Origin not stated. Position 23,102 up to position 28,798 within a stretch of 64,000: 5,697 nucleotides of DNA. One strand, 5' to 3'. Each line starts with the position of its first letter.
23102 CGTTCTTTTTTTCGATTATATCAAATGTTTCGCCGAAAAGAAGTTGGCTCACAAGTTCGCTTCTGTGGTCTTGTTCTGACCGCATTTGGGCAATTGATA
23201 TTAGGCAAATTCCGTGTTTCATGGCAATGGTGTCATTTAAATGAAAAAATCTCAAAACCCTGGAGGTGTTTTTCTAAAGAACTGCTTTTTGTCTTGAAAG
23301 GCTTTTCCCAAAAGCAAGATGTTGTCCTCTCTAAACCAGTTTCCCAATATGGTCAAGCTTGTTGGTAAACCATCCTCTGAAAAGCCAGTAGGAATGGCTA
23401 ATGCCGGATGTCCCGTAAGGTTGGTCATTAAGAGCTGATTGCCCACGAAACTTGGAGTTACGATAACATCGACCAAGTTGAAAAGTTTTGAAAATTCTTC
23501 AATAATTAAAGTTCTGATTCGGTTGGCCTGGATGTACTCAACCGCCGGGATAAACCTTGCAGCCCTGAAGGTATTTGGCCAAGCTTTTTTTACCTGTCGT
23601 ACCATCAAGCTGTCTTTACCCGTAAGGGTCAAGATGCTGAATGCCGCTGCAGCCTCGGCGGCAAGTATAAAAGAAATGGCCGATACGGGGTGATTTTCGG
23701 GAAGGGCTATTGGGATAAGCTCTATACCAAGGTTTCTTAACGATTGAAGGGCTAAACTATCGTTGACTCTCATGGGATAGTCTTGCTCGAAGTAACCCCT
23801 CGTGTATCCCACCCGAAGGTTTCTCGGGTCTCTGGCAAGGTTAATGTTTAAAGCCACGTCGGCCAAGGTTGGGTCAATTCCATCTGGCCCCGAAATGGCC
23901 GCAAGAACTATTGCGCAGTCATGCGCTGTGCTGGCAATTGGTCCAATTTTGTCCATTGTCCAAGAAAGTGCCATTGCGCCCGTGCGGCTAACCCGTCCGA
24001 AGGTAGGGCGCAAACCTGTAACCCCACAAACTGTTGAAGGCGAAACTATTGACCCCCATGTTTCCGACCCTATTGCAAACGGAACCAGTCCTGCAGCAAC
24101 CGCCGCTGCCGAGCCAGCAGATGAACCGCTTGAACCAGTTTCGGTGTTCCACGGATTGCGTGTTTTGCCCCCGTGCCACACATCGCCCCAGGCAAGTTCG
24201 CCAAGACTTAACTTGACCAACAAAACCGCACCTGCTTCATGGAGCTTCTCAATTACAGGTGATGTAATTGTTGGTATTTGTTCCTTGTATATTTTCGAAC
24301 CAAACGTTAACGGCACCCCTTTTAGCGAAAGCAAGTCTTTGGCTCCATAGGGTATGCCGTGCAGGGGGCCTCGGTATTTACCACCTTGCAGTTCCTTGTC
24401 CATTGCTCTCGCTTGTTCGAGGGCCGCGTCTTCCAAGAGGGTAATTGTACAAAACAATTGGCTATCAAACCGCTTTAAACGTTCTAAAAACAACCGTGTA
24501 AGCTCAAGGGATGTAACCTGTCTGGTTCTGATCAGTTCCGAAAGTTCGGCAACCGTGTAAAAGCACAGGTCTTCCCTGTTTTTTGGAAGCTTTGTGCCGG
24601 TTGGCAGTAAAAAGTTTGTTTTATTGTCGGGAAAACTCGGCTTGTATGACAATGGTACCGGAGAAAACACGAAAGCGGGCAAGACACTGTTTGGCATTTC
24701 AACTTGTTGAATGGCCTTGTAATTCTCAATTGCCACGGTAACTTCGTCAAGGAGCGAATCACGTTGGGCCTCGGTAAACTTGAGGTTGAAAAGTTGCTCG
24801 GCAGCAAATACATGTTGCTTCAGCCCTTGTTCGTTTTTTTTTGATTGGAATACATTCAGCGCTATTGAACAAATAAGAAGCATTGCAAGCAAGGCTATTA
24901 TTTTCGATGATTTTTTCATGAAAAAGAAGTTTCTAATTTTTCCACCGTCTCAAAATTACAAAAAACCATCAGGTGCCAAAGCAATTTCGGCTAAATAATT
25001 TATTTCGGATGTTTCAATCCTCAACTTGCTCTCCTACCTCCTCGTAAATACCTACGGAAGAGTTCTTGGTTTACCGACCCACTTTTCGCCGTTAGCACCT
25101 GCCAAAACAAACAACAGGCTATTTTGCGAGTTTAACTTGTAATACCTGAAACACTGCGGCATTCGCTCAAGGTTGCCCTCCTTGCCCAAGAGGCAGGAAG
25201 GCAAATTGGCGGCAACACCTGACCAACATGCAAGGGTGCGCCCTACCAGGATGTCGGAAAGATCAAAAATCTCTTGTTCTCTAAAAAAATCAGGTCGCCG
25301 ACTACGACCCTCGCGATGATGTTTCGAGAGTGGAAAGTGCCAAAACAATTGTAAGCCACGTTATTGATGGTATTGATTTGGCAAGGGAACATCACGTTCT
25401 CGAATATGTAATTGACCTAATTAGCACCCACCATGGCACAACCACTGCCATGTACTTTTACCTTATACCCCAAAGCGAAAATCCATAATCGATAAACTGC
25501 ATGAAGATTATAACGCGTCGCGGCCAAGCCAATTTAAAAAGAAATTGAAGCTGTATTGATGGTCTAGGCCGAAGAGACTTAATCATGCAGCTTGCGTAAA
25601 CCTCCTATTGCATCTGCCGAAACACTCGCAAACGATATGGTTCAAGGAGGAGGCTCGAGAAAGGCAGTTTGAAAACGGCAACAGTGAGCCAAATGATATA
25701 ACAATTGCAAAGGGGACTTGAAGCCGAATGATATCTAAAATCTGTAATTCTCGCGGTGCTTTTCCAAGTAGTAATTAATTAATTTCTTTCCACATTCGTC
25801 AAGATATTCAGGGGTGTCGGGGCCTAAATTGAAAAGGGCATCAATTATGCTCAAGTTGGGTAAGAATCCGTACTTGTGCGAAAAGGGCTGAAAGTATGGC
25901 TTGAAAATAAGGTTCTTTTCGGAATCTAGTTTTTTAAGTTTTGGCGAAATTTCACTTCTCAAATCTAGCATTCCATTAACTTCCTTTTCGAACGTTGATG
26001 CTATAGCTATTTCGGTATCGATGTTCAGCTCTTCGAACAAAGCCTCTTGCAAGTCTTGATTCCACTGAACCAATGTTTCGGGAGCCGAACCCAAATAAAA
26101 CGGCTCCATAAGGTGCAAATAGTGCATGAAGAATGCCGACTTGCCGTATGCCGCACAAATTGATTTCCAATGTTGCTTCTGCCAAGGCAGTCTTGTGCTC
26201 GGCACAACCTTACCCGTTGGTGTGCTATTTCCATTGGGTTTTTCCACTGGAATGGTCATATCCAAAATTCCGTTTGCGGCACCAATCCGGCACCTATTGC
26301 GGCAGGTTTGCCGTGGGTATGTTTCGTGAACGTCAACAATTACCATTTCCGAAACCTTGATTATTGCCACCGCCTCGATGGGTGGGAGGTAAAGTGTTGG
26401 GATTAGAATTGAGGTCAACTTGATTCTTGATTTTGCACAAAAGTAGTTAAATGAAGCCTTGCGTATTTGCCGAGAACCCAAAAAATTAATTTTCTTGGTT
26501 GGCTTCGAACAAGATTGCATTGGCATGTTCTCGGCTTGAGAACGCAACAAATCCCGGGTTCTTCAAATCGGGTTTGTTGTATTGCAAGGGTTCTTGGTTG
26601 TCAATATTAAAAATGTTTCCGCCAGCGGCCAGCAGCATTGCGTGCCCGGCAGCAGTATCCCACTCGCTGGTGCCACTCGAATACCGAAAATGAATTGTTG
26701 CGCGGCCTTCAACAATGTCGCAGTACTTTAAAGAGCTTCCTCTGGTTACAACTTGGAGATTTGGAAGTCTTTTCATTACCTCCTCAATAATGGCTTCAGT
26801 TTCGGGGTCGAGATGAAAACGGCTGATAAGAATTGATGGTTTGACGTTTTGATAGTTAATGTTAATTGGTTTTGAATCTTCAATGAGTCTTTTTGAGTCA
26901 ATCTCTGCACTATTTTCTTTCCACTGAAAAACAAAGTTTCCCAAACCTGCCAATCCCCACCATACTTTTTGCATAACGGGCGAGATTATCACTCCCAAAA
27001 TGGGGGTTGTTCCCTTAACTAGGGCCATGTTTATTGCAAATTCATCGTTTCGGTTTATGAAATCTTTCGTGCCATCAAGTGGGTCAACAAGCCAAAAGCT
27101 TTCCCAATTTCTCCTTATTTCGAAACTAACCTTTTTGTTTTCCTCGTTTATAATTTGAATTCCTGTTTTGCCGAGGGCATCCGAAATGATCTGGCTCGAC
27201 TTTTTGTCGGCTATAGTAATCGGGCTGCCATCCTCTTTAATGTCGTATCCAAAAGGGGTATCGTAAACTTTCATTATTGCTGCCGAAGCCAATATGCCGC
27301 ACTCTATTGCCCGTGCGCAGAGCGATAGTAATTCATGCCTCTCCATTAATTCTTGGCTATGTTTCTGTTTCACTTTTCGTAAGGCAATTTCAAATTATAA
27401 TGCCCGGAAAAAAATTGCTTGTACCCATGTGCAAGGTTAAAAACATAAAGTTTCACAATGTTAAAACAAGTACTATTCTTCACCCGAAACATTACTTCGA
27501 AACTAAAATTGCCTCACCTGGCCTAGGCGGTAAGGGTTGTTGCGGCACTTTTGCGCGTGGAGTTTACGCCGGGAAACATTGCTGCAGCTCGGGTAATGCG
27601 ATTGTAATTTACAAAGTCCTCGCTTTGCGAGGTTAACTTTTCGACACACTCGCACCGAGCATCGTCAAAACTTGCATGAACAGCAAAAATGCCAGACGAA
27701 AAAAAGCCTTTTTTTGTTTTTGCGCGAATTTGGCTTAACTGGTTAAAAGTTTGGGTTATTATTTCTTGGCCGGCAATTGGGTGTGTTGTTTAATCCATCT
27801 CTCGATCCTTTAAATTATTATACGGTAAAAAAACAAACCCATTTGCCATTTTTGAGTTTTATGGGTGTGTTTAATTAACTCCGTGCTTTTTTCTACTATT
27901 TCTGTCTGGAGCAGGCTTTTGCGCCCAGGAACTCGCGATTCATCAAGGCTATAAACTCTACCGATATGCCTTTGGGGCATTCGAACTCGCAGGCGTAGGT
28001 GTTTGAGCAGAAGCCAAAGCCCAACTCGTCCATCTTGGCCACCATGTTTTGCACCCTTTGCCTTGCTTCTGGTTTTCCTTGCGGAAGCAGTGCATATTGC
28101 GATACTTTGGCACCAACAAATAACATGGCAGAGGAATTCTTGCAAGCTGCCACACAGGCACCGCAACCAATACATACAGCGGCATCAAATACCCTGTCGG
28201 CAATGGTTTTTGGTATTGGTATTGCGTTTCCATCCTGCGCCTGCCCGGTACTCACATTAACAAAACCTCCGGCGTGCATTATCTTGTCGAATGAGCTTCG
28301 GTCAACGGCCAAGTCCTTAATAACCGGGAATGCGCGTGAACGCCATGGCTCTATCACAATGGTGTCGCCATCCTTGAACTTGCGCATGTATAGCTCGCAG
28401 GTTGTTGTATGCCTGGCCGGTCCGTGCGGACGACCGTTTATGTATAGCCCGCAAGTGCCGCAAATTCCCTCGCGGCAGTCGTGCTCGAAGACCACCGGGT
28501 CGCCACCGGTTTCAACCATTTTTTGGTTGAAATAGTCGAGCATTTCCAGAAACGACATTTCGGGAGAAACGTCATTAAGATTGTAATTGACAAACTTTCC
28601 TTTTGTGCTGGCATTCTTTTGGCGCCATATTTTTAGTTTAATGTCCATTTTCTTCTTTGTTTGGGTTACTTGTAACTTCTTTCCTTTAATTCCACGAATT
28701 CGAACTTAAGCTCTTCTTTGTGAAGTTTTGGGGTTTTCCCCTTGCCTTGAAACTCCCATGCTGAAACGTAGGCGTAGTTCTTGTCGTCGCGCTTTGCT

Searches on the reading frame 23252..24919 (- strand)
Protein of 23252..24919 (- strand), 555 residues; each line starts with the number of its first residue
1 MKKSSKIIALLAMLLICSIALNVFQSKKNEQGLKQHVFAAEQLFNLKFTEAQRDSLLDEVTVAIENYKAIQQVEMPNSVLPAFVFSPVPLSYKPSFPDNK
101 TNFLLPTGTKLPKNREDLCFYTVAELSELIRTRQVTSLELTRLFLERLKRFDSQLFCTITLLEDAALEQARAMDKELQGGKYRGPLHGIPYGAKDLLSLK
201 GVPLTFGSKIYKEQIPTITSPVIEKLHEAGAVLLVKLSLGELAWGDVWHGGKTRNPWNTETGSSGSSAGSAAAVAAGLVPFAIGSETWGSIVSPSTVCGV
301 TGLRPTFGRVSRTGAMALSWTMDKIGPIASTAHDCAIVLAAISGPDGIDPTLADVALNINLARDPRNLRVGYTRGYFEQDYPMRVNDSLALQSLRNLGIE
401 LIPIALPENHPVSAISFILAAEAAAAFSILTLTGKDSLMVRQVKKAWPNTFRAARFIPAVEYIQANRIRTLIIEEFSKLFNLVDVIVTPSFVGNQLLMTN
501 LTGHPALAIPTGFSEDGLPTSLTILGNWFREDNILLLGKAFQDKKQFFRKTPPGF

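Call 47: search_protein_families(library=pfam, proteins=[window:23252-24919:-], max_evalue=0.0001)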
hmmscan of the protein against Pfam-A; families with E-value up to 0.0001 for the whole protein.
window:23252-24919:- (555 aa): 1 family
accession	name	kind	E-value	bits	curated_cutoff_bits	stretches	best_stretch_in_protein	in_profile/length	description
PF01425.27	Amidase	-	7.4e-85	286.1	27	1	139-492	1-378/445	Amidase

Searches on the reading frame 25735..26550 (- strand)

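Call 47: search_protein_families(library=pfam, proteins=[window:25735-26550:-], max_evalue=0.0001)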
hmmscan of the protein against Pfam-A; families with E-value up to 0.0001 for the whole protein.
window:25735-26550:- (271 aa): 1 family
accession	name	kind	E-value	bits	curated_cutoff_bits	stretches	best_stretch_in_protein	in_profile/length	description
PF08889.16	WbqC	-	8.5e-28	98.1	21.3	1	54-202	4-150/218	WbqC-like protein family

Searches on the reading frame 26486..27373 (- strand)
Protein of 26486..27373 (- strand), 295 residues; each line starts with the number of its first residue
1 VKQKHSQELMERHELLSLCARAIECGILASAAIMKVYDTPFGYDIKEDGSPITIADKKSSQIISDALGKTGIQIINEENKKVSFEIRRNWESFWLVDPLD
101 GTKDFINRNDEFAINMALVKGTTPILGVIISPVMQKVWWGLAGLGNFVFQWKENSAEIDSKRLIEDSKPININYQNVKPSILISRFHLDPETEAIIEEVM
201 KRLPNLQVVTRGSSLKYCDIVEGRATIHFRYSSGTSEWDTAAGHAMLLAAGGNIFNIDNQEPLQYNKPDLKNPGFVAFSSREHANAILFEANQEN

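Call 47: search_protein_families(library=pfam, proteins=[window:26486-27373:-], max_evalue=0.0001)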
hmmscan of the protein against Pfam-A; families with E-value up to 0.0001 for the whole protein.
window:26486-27373:- (295 aa): 1 family
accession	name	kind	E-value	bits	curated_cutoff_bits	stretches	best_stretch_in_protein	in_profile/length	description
PF00459.30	Inositol_P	-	5e-41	141.4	27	1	22-287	9-262/271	Inositol monophosphatase family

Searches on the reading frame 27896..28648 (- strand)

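Call 47: search_protein_families(library=pfam, proteins=[window:27896-28648:-], max_evalue=0.0001)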
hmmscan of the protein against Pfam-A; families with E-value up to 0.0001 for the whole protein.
window:27896-28648:- (250 aa): 3 families
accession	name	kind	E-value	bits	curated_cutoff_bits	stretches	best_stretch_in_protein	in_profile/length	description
PF13085.11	Fer2_3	-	3.5e-22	78.9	27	1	4-120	1-105/107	2Fe-2S iron-sulfur cluster binding domain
PF12838.12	Fer4_7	-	3e-06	28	27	1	159-228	2-52/52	4Fe-4S dicluster domain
PF13183.11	Fer4_8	-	5.5e-06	27.3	27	1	157-228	3-68/68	4Fe-4S dicluster domain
